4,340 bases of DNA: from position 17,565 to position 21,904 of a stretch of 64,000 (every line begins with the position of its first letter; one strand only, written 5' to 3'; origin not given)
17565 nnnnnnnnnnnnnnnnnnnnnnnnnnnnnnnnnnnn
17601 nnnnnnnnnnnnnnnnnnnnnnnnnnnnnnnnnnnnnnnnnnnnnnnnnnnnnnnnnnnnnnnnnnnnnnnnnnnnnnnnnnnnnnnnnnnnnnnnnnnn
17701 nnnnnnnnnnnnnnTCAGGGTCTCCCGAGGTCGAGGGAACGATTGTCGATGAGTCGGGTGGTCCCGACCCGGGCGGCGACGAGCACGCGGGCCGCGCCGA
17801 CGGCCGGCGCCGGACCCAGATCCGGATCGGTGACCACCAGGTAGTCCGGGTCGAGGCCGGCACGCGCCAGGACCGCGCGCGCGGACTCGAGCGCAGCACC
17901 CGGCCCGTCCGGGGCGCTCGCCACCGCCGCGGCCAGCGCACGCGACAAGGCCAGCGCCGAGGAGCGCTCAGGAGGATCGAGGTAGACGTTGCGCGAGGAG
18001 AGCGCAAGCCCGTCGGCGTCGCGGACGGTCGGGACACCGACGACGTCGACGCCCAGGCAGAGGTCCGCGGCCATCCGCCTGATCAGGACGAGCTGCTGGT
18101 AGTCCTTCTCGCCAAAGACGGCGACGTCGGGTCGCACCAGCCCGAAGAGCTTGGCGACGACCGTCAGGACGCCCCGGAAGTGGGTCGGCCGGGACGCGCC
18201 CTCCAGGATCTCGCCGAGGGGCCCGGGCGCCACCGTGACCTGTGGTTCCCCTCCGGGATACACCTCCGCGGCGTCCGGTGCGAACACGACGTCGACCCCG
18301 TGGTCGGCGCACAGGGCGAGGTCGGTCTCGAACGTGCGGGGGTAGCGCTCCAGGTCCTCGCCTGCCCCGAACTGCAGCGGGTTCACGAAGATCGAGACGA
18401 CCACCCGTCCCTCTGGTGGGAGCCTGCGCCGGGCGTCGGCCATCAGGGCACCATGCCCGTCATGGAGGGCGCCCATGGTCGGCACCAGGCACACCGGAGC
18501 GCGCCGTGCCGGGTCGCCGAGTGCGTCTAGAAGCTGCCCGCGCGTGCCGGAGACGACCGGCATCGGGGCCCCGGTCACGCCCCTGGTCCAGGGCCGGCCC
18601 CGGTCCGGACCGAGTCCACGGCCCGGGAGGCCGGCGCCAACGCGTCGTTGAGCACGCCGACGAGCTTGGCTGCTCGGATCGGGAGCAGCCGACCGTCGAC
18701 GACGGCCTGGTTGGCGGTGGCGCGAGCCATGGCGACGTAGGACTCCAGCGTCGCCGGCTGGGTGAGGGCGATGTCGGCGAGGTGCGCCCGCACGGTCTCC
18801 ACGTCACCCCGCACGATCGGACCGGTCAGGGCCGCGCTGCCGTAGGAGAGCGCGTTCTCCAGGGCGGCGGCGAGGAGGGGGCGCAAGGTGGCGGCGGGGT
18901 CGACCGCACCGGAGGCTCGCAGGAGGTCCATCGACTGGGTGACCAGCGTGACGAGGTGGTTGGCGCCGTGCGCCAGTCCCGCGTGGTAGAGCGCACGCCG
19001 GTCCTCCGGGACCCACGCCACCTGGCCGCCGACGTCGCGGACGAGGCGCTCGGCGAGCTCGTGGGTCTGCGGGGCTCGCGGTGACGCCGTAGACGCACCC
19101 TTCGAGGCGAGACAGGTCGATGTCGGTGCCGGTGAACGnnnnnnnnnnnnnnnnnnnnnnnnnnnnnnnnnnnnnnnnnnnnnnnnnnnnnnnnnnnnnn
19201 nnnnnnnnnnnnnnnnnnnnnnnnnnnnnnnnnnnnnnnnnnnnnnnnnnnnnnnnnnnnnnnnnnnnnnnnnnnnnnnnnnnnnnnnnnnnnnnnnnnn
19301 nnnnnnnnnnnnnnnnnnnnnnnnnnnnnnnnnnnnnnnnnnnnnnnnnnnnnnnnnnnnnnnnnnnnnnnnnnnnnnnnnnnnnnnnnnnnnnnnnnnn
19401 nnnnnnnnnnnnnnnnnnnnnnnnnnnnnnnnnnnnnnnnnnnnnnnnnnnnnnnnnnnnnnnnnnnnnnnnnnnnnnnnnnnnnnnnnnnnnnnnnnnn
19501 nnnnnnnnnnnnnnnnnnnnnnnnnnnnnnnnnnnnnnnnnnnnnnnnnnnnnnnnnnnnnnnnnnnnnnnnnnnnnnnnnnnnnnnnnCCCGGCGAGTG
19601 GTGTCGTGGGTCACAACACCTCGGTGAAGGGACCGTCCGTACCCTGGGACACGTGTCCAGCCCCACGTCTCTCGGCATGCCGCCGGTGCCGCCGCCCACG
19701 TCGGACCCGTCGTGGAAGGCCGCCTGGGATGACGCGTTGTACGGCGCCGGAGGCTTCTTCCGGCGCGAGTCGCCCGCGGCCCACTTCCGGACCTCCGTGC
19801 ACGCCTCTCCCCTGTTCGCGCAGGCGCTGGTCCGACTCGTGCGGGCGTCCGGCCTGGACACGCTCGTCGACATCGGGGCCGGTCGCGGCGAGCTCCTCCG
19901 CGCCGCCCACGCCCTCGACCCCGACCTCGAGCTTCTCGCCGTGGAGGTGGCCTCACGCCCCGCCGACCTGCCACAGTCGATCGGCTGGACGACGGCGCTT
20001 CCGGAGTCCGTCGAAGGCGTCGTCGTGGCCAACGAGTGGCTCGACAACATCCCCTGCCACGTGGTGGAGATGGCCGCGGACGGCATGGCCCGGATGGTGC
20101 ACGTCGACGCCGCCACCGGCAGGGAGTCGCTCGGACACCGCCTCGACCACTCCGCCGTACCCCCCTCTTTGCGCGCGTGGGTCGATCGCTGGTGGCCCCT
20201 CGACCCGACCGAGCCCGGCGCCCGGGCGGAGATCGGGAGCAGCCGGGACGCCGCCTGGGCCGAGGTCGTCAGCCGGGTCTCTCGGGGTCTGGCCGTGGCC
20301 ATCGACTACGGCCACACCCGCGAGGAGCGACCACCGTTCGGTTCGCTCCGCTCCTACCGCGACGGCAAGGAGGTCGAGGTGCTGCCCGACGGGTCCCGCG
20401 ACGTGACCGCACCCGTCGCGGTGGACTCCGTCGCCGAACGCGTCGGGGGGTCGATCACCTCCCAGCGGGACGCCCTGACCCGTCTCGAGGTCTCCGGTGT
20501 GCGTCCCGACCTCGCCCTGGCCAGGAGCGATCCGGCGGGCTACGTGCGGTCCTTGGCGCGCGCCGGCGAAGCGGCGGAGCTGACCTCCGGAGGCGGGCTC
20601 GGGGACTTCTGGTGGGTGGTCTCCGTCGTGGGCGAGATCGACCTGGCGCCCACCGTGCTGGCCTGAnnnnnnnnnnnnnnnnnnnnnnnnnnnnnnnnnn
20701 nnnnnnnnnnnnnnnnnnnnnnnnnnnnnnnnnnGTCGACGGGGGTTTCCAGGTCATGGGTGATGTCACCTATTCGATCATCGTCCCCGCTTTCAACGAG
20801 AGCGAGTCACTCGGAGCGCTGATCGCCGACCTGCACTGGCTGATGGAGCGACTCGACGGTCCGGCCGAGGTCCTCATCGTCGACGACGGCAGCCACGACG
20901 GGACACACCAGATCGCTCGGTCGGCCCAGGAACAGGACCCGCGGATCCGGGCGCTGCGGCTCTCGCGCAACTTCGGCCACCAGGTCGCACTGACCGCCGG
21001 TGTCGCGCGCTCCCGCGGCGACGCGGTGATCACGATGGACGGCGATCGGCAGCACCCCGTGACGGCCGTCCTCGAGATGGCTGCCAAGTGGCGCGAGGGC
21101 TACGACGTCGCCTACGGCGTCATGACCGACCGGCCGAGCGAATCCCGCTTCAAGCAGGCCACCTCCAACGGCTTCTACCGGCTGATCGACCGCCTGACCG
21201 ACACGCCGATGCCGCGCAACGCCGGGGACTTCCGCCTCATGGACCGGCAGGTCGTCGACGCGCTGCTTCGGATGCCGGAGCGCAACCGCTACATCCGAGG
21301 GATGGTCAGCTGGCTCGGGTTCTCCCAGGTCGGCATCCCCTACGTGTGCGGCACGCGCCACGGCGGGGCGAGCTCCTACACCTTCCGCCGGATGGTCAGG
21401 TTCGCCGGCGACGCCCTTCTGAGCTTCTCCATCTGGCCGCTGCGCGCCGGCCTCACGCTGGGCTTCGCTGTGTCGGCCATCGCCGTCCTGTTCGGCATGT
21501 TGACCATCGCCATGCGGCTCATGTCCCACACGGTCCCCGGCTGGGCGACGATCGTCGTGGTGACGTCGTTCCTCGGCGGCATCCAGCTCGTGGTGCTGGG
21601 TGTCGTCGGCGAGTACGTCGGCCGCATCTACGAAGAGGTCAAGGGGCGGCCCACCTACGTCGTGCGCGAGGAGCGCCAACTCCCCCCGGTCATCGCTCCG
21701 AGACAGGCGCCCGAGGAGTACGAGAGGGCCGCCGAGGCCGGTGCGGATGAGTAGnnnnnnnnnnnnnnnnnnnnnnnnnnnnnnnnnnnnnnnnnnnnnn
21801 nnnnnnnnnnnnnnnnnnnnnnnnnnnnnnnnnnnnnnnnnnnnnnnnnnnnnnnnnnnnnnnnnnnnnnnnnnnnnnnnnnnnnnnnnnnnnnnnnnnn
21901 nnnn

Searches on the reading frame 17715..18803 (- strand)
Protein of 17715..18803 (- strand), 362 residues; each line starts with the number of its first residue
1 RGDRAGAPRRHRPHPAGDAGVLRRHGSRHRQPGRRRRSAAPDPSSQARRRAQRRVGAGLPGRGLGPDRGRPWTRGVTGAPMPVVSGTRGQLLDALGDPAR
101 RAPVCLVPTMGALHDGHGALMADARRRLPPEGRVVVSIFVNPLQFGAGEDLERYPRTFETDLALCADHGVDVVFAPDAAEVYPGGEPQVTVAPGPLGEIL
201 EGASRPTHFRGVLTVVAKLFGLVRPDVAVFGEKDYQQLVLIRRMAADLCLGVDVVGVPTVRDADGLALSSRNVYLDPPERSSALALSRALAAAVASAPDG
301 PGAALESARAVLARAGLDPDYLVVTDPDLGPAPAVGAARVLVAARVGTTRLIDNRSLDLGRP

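Call 70: search_protein_families(library=pfam, proteins=[window:17715-18803:-], max_evalue=0.001)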
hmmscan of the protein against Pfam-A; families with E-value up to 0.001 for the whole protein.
window:17715-18803:- (362 aa): 1 family
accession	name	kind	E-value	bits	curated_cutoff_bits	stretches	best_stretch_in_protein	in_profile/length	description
PF02569.21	Pantoate_ligase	-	9.7e-91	304.1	20.7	1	101-354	20-266/268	Pantoate-beta-alanine ligase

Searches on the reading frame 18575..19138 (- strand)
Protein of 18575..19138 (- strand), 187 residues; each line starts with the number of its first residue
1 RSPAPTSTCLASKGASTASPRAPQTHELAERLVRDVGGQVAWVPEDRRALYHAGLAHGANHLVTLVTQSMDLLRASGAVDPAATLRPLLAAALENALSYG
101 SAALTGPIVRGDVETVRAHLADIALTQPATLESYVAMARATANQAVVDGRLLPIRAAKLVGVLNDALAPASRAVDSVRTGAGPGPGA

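Call 36: search_protein_families(library=pfam, proteins=[window:18575-19138:-], max_evalue=0.001)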
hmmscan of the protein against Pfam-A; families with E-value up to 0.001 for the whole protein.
window:18575-19138:- (187 aa): 1 family
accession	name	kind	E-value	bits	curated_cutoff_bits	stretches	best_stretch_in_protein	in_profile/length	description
PF10728.14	DUF2520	-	6.8e-32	110.3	25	1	23-140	9-124/125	Domain of unknown function (DUF2520)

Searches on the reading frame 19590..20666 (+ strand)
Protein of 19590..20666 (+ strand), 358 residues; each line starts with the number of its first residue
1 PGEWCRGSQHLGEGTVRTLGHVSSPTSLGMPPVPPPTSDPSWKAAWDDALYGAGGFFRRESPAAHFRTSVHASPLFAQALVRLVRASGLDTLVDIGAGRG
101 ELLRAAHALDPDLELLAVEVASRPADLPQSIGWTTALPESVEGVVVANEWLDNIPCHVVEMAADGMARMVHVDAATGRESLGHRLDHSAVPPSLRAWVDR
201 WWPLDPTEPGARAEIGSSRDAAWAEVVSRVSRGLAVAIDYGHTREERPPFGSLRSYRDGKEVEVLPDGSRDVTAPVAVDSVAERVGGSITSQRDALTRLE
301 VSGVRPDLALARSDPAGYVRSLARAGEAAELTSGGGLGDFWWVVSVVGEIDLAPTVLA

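Call 36: search_protein_families(library=pfam, proteins=[window:19590-20666:+], max_evalue=0.001)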
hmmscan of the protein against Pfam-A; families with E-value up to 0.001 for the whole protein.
window:19590-20666:+ (358 aa): 1 family
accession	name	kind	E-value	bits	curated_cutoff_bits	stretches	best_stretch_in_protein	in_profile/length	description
PF02636.23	Methyltransf_28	-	7.3e-19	68.6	23.3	1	123-285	73-237/249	Putative S-adenosyl-L-methionine-dependent methyltransferase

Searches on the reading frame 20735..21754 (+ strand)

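Call 36: search_protein_families(library=pfam, proteins=[window:20735-21754:+], max_evalue=0.001)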
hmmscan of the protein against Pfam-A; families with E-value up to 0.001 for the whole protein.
window:20735-21754:+ (339 aa): 2 families
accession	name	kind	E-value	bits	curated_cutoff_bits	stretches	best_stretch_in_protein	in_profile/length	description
PF00535.33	Glycos_transf_2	-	1.3e-31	110.2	23.3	1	14-177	1-167/168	Glycosyl transferase family 2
PF13641.12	Glyco_tranf_2_3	-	0.00042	20.8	27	1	13-104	3-96/230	Glycosyltransferase like family 2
